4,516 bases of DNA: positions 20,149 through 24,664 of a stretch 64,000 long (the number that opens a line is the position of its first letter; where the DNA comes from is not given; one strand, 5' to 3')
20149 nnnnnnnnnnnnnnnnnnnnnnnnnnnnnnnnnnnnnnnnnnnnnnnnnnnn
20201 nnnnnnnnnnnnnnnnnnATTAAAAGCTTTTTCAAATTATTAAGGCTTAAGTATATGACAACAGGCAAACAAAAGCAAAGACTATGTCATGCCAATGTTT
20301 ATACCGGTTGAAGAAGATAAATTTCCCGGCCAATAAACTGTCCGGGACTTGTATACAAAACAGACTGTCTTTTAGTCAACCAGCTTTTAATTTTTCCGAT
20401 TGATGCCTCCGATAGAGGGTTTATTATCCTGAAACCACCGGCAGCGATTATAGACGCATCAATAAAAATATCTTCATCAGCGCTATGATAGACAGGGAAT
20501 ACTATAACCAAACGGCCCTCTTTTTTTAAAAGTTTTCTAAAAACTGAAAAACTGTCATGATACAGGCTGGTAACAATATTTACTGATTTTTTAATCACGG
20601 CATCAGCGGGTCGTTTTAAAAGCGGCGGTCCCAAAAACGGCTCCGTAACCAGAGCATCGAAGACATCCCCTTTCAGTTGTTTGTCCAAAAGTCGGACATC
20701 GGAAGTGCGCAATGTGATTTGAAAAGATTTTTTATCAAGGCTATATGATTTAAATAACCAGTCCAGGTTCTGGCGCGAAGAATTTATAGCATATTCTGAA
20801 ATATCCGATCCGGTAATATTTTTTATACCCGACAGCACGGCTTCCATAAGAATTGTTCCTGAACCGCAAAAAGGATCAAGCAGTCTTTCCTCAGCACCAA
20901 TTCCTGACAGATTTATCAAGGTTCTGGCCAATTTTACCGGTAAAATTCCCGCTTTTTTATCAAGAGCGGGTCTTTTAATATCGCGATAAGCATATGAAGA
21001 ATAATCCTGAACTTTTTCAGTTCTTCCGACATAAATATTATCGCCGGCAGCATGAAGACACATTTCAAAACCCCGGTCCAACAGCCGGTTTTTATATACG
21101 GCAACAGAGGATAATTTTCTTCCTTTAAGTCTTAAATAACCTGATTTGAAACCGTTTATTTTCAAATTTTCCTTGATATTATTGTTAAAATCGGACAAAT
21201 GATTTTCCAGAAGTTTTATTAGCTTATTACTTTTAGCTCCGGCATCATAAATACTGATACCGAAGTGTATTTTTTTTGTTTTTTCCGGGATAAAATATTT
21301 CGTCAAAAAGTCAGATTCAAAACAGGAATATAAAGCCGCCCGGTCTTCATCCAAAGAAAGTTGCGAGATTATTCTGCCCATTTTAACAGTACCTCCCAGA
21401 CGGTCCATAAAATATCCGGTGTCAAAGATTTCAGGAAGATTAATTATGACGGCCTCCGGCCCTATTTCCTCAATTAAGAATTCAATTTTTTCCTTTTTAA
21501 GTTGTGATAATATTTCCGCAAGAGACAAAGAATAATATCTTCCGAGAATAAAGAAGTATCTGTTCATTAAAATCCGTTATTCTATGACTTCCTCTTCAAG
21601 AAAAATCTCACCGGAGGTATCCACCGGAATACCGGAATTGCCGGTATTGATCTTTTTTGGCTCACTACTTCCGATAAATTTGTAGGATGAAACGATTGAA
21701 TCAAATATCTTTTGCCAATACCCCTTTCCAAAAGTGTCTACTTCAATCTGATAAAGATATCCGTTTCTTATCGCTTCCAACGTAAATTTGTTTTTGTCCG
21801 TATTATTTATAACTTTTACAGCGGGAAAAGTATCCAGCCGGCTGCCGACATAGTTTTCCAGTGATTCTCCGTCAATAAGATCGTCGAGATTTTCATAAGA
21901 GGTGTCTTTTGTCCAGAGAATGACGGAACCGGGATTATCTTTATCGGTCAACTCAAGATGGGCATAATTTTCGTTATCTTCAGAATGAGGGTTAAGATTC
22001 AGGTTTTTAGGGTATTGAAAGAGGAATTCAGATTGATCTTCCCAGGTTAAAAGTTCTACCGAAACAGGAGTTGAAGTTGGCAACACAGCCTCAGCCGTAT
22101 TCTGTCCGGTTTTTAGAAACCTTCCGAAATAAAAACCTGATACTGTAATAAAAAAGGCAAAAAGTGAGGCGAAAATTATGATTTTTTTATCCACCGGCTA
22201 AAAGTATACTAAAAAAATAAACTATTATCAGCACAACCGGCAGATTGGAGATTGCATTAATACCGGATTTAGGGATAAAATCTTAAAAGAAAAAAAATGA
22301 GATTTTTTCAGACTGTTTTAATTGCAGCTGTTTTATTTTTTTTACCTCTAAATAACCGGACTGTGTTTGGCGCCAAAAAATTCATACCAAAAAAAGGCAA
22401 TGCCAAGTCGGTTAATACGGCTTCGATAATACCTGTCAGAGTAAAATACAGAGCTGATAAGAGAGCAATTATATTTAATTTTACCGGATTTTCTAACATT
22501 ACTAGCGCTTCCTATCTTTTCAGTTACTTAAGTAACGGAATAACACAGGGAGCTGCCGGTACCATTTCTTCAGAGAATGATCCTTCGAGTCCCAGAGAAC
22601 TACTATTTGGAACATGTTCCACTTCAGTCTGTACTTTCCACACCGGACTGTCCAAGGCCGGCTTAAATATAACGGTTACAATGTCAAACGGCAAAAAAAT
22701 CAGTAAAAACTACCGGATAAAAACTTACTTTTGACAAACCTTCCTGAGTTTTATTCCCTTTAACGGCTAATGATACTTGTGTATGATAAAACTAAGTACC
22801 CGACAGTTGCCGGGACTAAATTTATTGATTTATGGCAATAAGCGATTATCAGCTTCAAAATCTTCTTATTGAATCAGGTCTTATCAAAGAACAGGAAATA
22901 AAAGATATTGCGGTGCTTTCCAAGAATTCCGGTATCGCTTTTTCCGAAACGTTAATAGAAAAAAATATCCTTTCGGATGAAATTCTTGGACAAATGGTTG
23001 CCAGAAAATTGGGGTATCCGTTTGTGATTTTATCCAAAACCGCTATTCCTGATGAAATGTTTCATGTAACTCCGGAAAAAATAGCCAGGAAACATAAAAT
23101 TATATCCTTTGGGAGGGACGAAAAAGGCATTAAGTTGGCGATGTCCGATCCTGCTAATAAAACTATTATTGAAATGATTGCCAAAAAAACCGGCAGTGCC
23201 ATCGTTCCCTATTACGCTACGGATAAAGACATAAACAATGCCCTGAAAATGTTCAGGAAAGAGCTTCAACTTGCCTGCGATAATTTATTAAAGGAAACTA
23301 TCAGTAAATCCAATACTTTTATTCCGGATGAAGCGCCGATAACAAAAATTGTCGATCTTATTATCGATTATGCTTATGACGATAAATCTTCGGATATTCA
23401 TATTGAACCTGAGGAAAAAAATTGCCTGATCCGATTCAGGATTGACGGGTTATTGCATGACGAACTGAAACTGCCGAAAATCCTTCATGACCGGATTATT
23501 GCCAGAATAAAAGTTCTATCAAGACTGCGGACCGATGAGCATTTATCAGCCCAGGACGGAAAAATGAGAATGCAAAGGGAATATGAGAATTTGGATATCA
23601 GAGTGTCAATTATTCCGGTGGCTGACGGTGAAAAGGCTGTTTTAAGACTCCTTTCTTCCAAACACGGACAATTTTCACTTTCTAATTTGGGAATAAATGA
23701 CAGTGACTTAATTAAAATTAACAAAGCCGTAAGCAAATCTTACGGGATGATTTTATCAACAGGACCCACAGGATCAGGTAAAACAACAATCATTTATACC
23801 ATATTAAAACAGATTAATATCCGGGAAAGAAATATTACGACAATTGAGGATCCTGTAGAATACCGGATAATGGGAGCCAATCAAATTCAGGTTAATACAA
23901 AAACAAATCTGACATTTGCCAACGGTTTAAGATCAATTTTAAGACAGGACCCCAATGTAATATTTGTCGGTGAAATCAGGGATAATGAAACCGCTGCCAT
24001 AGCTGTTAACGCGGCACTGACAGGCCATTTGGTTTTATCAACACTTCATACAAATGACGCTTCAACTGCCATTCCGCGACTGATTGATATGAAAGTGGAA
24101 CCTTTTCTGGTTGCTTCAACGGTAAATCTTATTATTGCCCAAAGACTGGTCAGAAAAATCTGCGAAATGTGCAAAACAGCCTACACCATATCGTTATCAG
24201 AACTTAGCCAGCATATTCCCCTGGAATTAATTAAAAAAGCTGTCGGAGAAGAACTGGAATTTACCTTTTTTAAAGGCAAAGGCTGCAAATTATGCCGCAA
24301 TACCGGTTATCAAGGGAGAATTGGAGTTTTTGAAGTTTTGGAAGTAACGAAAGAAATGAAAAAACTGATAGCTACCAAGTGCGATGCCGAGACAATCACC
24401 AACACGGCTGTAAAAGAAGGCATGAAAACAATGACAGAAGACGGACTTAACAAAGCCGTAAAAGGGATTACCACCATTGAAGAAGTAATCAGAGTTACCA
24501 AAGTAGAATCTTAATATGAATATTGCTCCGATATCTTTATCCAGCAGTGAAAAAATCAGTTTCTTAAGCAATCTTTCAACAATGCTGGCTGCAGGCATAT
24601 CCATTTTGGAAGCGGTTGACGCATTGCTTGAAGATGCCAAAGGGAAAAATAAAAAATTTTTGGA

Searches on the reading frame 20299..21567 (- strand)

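Call 39: search_protein_families(library=pfam, proteins=[window:20299-21567:-], max_evalue=0.00001)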
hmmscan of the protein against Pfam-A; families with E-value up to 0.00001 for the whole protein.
window:20299-21567:- (422 aa): 3 families
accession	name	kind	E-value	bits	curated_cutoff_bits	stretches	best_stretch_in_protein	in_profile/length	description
PF01170.24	UPF0020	-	3.6e-14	53.4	22.3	1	205-359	8-168/197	RMKL-like, methyltransferase domain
PF13847.12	Methyltransf_31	-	3.2e-07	30.6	27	1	226-359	4-113/145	Methyltransferase domain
PF03602.21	Cons_hypoth95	-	9.8e-06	25.8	24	0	224-316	40-123/182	Conserved hypothetical protein 95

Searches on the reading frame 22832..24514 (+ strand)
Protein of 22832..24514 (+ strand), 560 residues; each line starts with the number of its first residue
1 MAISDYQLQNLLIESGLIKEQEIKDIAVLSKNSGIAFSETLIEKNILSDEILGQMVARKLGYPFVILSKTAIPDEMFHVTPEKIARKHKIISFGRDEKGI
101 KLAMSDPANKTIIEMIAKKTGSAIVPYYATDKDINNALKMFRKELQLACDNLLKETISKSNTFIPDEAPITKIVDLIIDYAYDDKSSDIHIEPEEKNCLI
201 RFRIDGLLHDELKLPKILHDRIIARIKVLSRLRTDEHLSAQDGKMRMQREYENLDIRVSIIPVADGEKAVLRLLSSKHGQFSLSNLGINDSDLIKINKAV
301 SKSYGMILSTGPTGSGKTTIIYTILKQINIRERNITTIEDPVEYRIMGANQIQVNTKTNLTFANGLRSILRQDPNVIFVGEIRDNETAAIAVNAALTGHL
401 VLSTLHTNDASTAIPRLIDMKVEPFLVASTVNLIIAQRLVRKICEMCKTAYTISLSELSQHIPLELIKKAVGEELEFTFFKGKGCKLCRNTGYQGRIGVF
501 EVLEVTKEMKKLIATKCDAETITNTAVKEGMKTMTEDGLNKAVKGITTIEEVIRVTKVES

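Call 39: search_protein_families(library=pfam, proteins=[window:22832-24514:+], max_evalue=0.00001)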
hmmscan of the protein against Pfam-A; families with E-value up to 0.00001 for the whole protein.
window:22832-24514:+ (560 aa): 2 families
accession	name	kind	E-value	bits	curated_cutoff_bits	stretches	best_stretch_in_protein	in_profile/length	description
PF00437.27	T2SSE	-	4e-124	414.5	24.9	1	166-554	4-370/370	Type II/IV secretion system protein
PF05157.20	MshEN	-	5.1e-13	49.2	23.1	1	60-142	1-84/90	MshEN domain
